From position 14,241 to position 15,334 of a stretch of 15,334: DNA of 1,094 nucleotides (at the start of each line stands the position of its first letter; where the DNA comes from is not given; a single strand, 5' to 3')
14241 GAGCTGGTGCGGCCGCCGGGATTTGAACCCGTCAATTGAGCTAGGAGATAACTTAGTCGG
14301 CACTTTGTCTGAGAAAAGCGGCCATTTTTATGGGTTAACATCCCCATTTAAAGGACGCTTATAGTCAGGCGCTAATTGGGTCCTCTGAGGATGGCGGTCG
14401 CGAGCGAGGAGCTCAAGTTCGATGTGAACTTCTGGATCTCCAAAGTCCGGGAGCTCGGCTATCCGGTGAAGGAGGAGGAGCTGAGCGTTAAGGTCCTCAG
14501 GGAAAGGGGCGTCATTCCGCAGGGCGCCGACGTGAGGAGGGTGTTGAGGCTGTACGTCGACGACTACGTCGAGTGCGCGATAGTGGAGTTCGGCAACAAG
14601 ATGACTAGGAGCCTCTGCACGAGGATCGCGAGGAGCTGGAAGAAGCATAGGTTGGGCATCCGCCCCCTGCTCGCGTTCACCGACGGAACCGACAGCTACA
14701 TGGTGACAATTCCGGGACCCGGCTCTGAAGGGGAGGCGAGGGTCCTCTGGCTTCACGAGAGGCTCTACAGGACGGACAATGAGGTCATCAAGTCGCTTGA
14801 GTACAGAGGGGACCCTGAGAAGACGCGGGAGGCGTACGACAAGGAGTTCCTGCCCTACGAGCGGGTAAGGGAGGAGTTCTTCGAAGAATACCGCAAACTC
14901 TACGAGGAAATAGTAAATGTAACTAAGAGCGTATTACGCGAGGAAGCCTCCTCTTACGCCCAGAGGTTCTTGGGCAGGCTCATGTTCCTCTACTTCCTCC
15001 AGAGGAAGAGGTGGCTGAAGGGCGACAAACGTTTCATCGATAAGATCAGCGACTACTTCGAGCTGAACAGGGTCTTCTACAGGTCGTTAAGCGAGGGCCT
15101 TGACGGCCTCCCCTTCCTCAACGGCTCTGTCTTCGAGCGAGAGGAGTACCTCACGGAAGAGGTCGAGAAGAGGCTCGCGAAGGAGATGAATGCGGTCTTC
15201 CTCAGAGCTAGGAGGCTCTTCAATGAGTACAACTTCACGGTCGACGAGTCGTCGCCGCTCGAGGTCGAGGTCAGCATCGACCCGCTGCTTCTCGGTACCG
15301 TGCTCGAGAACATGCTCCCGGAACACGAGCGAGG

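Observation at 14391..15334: Unlisted open-ended ORF: start of a type IIG / BREX-PglX-like DNA methyltransferase at the edge of a probable island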

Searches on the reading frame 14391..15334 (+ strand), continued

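Call 84: search_protein_families(library=pfam, proteins=[L153:1737-5438:+, L153:5425-8745:+, L154:6338-10213:+, L154:10220-13726:+], max_evalue=0.001)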
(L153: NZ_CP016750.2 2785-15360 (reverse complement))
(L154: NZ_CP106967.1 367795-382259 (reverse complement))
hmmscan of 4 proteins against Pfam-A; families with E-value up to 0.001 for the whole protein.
L153:1737-5438:+ (1233 aa): 8 families
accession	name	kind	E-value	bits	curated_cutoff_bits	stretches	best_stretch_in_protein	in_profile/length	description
PF04851.21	ResIII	-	1e-13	52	22.5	1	271-399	26-163/164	Type III restriction enzyme, res subunit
PF00176.29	SNF2-rel_dom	-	1.9e-12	47.3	24.9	1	271-407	20-172/290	SNF2-related domain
PF00271.37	Helicase_C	-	2.8e-12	47.3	23.5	1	792-912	7-110/110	Helicase conserved C-terminal domain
PF00270.35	DEAD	-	9.2e-09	35.7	26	1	275-402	21-163/167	DEAD/DEAH box helicase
PF13091.12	PLDc_2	-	1.4e-08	35.1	27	1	102-173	54-121/132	PLD-like domain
PF09565.16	RE_NgoFVII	-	1.4e-07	31.4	23.8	1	103-168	64-133/162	NgoFVII restriction endonuclease N-terminal PLD domain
PF13401.12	AAA_22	-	0.00032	21.4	27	0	277-382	14-107/130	AAA domain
PF07924.16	NuiA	-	0.00038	21.2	22.1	0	72-146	53-123/130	Nuclease A inhibitor-like protein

L153:5425-8745:+ (1106 aa): 5 families
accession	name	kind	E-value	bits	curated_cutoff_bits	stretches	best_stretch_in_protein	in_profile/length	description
PF07669.17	Eco57I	-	3.3e-38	131.9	25.3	1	521-756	2-171/171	Eco57I restriction-modification methylase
PF02384.22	N6_Mtase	-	5.8e-16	59.1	20.4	1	654-774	122-236/311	N-6 DNA Methylase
PF20473.4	MmeI_Mtase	-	1.4e-08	34.6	27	1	466-542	12-85/259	MmeI, DNA-methyltransferase domain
PF01170.24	UPF0020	-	0.00011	22.4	22.3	0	474-539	29-96/197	RMKL-like, methyltransferase domain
PF12950.13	TaqI_C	-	0.00071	20.3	26.5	0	872-1037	2-114/118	TaqI-like C-terminal specificity domain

L154:6338-10213:+ (1291 aa): 4 families
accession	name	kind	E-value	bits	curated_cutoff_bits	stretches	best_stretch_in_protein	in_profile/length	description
PF07669.17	Eco57I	-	1.3e-30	107.2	25.3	1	487-775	1-164/171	Eco57I restriction-modification methylase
PF20473.4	MmeI_Mtase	-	8.8e-12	45.2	27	1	435-511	11-87/259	MmeI, DNA-methyltransferase domain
PF02384.22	N6_Mtase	-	1.4e-09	38.2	20.4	1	446-512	49-103/311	N-6 DNA Methylase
PF01170.24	UPF0020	-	2.6e-05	24.4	22.3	0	442-503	27-93/197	RMKL-like, methyltransferase domain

L154:10220-13726:+ (1168 aa): 6 families
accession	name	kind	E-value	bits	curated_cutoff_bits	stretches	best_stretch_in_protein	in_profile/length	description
PF00271.37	Helicase_C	-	8.1e-19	68.4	23.5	1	740-859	10-110/110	Helicase conserved C-terminal domain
PF00176.29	SNF2-rel_dom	-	3.2e-14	53.2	24.9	1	399-526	119-244/290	SNF2-related domain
PF13091.12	PLDc_2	-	4.6e-09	36.6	27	1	72-212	48-132/132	PLD-like domain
PF04851.21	ResIII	-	2.8e-06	27.8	22.5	0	391-447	110-163/164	Type III restriction enzyme, res subunit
PF09565.16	RE_NgoFVII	-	1.3e-05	25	23.8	1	149-214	89-151/162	NgoFVII restriction endonuclease N-terminal PLD domain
PF00270.35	DEAD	-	3.1e-05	24.2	26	0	403-447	114-161/167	DEAD/DEAH box helicase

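Call 85: search_protein_families(library=padloc, proteins=[L153:1737-5438:+, L153:5425-8745:+, L154:6338-10213:+, L154:10220-13726:+], max_evalue=1e-10)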
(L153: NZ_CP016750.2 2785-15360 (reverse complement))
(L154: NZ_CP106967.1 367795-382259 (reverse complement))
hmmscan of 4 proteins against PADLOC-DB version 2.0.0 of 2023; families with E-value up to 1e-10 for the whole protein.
L153:1737-5438:+ (1233 aa): 20 families
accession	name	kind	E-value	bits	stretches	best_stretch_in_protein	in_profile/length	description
PDLC01075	C3a139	-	1.4e-44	150.8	1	6-990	4-790/948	HKD+Snf2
PDLC02623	DrmD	-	1.4e-30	103.9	1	778-959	507-669/1040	DrmD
PDLC02621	DrmD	-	6.5e-30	102.1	1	646-960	392-677/1040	DrmD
PDLC02619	DrmD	-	7.3e-30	101.8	2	268-410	50-205/872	DrmD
PDLC00659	HmaA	-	1.7e-28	97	1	655-993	373-690/1176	SNF2 helicase / DEAD-box helicase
PDLC02840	DpdE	-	5.5e-28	95.8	1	272-406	180-310/1091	DpdE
PDLC02843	DpdE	-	3.7e-26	89.3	1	270-403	177-302/1091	DpdE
PDLC02500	BrxHI|BrxHII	-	1.5e-25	87.9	1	716-983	392-644/933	BrxHI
PDLC02193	PLD_Helicase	-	8.1e-25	85.1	1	742-942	631-830/905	-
PDLC02504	BrxHI|BrxHII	-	3.7e-20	69.5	1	698-990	389-656/971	BrxHII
PDLC02572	DrmA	-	1.1e-17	61.3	0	780-924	496-635/1043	DrmA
PDLC02632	DrmD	-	2.7e-16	57.2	0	777-922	496-635/662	DrmD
PDLC02707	PbeA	-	1.4e-15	54.9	1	90-323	93-323/672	PbeA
PDLC04556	PDC-M27C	-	2.2e-15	54.1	0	334-408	175-250/892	-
PDLC02633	DrmD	-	4.1e-15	52.8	0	784-926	510-643/839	DrmD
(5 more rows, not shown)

L153:5425-8745:+ (1106 aa): 36 families (the best 25 are shown)
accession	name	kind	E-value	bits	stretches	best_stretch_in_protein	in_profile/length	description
PDLC03601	REase_MTase_IIG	-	1.9e-218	726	2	60-577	56-563/1110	Type IIG restriction enzyme-methyltransferase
PDLC03596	REase_MTase_IIG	-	5.1e-124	413.5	1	465-1095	532-1147/1148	Type IIG restriction enzyme-methyltransferase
PDLC03612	REase_MTase_IIG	-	1.5e-82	276.4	1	656-1093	805-1246/1247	Type IIG restriction enzyme-methyltransferase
PDLC03609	REase_MTase_IIG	-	2.8e-54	182.3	2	654-1057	554-944/1066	Type IIG restriction enzyme-methyltransferase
PDLC03604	REase_MTase_IIG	-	8.7e-42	141.2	1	655-962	532-853/1011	Type IIG restriction enzyme-methyltransferase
PDLC03313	MTase_II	-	9.1e-28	95.1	1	655-924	142-415/563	Type II methyltransferase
PDLC02643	DrmMI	-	4.3e-27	92.4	0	652-725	863-935/1347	DrmMI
PDLC03335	MTase_II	-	1.4e-25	88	1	650-1048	188-578/607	Type II methyltransferase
PDLC02521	PglX|PglXI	-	1.6e-25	87.3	1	401-774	246-593/1174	PglX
PDLC02529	PglX|PglXI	-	2e-24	83.4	1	466-752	220-451/1189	PglX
PDLC03629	REase_MTase_IIG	-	4.5e-24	82.3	1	653-965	564-893/1182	Type IIG restriction enzyme-methyltransferase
PDLC03627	REase_MTase_IIG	-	1.2e-23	80.9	1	222-543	202-482/1136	Type IIG restriction enzyme-methyltransferase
PDLC03267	MTase_II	-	6.6e-21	72.8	1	654-858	103-311/539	Type II methyltransferase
PDLC03248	MTase_II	-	9.7e-21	72.1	1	655-1014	83-446/521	Type II methyltransferase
PDLC03600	REase_MTase_IIG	-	1.6e-19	67.4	1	653-784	492-619/1205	Type IIG restriction enzyme-methyltransferase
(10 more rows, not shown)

L154:6338-10213:+ (1291 aa): 27 families (the best 25 are shown)
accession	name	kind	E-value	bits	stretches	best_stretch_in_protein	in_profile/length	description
PDLC03601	REase_MTase_IIG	-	2.2e-54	182.8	1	185-797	197-781/1110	Type IIG restriction enzyme-methyltransferase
PDLC03596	REase_MTase_IIG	-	3.4e-42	142.5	2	438-538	535-640/1148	Type IIG restriction enzyme-methyltransferase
PDLC03612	REase_MTase_IIG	-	3.4e-33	112.9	1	612-807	749-925/1247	Type IIG restriction enzyme-methyltransferase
PDLC03628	REase_MTase_IIG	-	3.2e-27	93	2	478-675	564-762/1100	Type IIG restriction enzyme-methyltransferase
PDLC03604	REase_MTase_IIG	-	1.3e-26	90.9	2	347-540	311-504/1011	Type IIG restriction enzyme-methyltransferase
PDLC03609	REase_MTase_IIG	-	2.4e-25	86.5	0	704-815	573-680/1066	Type IIG restriction enzyme-methyltransferase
PDLC02525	PglX|PglXI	-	2.4e-21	74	1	442-515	282-354/607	PglX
PDLC02521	PglX|PglXI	-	2.9e-20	69.9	1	440-812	304-604/1174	PglX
PDLC02643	DrmMI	-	9.9e-20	68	1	482-764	668-946/1347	DrmMI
PDLC03267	MTase_II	-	3.4e-19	67.2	0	1051-1206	347-494/539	Type II methyltransferase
PDLC03600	REase_MTase_IIG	-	1.4e-18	64.3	1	444-825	301-632/1205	Type IIG restriction enzyme-methyltransferase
PDLC03598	REase_MTase_IIG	-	2.2e-18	63.6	1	209-509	168-435/912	Type IIG restriction enzyme-methyltransferase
PDLC03629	REase_MTase_IIG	-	2.3e-18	63.5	0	645-797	553-689/1182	Type IIG restriction enzyme-methyltransferase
PDLC03335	MTase_II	-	6e-18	62.8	0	661-820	194-328/607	Type II methyltransferase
PDLC02529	PglX|PglXI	-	3.9e-17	59.3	1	442-543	226-325/1189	PglX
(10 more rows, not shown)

L154:10220-13726:+ (1168 aa): 19 families
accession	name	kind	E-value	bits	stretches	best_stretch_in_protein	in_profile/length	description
PDLC01075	C3a139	-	2.9e-60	202.6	1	124-927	83-796/948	HKD+Snf2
PDLC02621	DrmD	-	5.9e-33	112.2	1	583-914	378-682/1040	DrmD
PDLC02623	DrmD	-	3.4e-31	105.9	1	743-908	526-671/1040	DrmD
PDLC00659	HmaA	-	9.6e-30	101.1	1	593-860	361-612/1176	SNF2 helicase / DEAD-box helicase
PDLC02500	BrxHI|BrxHII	-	5.7e-24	82.7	1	714-933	454-647/933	BrxHI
PDLC02619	DrmD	-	1e-23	81.4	1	812-872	487-546/872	DrmD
PDLC02193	PLD_Helicase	-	3.9e-21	72.9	1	703-900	653-837/905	-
PDLC02843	DpdE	-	1.1e-19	67.9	1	744-858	565-663/1091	DpdE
PDLC02840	DpdE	-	1.4e-19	67.9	0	325-480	179-331/1091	DpdE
PDLC02625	DrmD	-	5e-18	63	1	746-908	267-421/792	DrmD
PDLC02633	DrmD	-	7.8e-17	58.5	1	608-914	405-689/839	DrmD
PDLC02620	DrmD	-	1.5e-16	57.6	1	607-872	369-590/1060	DrmD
PDLC04556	PDC-M27C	-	5.6e-15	52.7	0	816-858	757-800/892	-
PDLC02572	DrmA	-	3.4e-14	49.8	1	600-869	392-632/1043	DrmA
PDLC02632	DrmD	-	6.2e-13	46.1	0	608-872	403-638/662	DrmD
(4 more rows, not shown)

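Call 87: get_annotated_region(hit=H8, flank=6000)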
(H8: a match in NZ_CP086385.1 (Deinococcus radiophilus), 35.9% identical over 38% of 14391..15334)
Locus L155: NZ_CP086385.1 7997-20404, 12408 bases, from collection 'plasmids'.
description: Deinococcus radiophilus strain ATCC 27603 plasmid pRadio5, complete sequence
organism: Deinococcus radiophilus (NCBI taxid 32062)
taxonomy: Bacteria; Deinococcota; Deinococci; Deinococcales; Deinococcaceae; Deinococcus; Deinococcus radiophilus
host: -; source: Harpadon nehereus,cell culture,2 Mrad irradiated Bombay duck; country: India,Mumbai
typing (MOB-suite, as given by PLSDB): non-mobilizable
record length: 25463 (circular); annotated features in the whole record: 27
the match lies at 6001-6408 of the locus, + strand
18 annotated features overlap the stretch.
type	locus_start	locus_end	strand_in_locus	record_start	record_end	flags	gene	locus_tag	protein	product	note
CDS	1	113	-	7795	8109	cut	-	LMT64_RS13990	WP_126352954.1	helix-turn-helix domain-containing protein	-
CDS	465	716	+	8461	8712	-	-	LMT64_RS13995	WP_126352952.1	AbrB/MazE/SpoVT family DNA-binding domain-containing protein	-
CDS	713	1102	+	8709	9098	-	-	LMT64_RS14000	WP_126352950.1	type II toxin-antitoxin system VapC family toxin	-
CDS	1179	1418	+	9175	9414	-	-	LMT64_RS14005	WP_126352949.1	AbrB/MazE/SpoVT family DNA-binding domain-containing protein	-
CDS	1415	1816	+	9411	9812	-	-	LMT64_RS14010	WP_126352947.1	type II toxin-antitoxin system VapC family toxin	-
CDS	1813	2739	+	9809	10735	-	-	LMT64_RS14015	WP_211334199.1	tyrosine-type recombinase/integrase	GO:0015074 - DNA integration [Evidence IEA]; GO:0006310 - DNA recombination [Evidence IEA]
CDS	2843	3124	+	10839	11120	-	-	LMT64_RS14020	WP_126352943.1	type II toxin-antitoxin system HigB family toxin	-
CDS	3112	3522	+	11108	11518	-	-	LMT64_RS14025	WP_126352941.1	helix-turn-helix domain-containing protein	-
CDS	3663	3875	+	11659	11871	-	-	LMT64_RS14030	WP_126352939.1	AbrB/MazE/SpoVT family DNA-binding domain-containing protein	-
CDS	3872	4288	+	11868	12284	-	-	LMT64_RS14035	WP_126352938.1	type II toxin-antitoxin system VapC family toxin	-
CDS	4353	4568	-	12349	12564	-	-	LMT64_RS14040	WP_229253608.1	hypothetical protein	-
CDS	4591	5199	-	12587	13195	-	-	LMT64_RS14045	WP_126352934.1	ParA family protein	-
CDS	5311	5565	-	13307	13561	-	-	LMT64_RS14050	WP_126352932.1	hypothetical protein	-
CDS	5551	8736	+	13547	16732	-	-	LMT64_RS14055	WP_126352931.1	N-6 DNA methylase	GO:0006306 - DNA methylation [Evidence IEA]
CDS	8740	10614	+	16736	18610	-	-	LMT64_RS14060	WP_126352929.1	DUF262 domain-containing protein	-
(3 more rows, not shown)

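Call 88: get_annotated_region(hit=H9, flank=6000)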
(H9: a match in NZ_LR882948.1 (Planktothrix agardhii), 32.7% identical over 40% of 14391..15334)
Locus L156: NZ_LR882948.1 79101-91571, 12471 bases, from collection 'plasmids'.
description: Planktothrix agardhii strain No.365 plasmid p4
organism: Planktothrix agardhii (NCBI taxid 1160)
taxonomy: Bacteria; Cyanobacteriota; Cyanophyceae; Oscillatoriales; Microcoleaceae; Planktothrix; Planktothrix agardhii
host: -; source: -; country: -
typing (MOB-suite, as given by PLSDB): non-mobilizable
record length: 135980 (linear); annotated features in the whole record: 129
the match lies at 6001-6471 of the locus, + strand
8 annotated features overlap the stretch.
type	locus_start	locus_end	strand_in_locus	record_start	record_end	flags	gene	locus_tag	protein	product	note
CDS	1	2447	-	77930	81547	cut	-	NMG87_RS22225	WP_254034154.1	hypothetical protein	-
CDS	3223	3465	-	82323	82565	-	-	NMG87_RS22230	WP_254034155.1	hypothetical protein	-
CDS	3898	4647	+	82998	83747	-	-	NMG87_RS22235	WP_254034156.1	hypothetical protein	-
CDS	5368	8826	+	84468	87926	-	-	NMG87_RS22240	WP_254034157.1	DNA methyltransferase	GO:0006306 - DNA methylation [Evidence IEA]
CDS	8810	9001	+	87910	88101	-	-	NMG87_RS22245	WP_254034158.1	hypothetical protein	-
CDS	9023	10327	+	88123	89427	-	-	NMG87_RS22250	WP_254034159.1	hypothetical protein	-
CDS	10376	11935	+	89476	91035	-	-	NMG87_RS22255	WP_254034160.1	sigma-70 family RNA polymerase sigma factor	GO:0006352 - DNA-templated transcription initiation [Evidence IEA]; GO:0006355 - regulation of DNA-templated ...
CDS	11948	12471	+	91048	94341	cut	-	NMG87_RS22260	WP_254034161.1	SNF2-related protein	-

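Call 89: get_annotated_region(hit=H11, flank=6000)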
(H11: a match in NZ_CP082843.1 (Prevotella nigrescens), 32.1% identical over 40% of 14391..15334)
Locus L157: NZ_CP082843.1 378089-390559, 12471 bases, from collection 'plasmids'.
description: Prevotella nigrescens strain FDAARGOS_1486 plasmid unnamed, complete sequence
organism: Prevotella nigrescens (NCBI taxid 28133)
taxonomy: Bacteria; Bacteroidota; Bacteroidia; Bacteroidales; Prevotellaceae; Prevotella; Prevotella nigrescens
host: -; source: -; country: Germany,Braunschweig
typing (MOB-suite, as given by PLSDB): non-mobilizable; mating-pair formation MPF_T
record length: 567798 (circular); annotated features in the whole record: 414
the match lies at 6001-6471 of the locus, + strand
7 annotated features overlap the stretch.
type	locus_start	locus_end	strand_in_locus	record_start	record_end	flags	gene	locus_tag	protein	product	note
CDS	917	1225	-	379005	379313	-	-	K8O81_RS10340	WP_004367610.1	DUF3853 family protein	-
CDS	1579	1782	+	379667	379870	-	-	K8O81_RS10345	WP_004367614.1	helix-turn-helix transcriptional regulator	-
CDS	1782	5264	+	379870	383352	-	-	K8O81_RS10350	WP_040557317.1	helicase-related protein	-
CDS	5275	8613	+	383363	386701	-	-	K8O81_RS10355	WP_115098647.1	N-6 DNA methylase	GO:0006306 - DNA methylation [Evidence IEA]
CDS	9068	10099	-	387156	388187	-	-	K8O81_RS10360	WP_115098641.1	Eco57I restriction-modification methylase domain-containing protein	GO:0006304 - DNA modification [Evidence IEA]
CDS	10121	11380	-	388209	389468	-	-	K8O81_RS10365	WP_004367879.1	ATP-binding protein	-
CDS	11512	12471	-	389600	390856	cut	-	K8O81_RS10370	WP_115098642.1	Eco57I restriction-modification methylase domain-containing protein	GO:0006304 - DNA modification [Evidence IEA]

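Call 90: get_annotated_region(hit=H15, flank=6000)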
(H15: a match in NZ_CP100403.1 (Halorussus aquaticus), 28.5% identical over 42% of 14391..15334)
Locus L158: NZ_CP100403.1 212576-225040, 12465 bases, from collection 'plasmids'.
description: Halorussus aquaticus strain XZYJ18 plasmid unnamed2, complete sequence
organism: Halorussus aquaticus (NCBI taxid 2953748)
taxonomy: Archaea; Euryarchaeota; Halobacteria; Halobacteriales; Haladaptataceae; Halorussus; Halorussus aquaticus
host: -; source: cell culture,saline soil; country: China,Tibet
typing (MOB-suite, as given by PLSDB): non-mobilizable; mating-pair formation MPF_T
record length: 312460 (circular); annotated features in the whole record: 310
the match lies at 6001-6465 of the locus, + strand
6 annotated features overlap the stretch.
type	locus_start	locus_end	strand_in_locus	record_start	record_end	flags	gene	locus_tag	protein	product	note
CDS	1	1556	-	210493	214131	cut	-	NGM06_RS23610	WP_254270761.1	UvrD-helicase domain-containing protein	-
CDS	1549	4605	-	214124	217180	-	-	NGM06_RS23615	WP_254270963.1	PD-(D/E)XK nuclease family protein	-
CDS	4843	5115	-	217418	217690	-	-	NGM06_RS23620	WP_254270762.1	hypothetical protein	-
CDS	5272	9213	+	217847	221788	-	-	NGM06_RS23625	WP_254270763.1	DNA methyltransferase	GO:0006304 - DNA modification [Evidence IEA]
CDS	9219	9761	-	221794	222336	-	-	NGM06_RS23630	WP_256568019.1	hypothetical protein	-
CDS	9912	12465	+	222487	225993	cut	-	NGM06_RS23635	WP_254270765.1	helicase-related protein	-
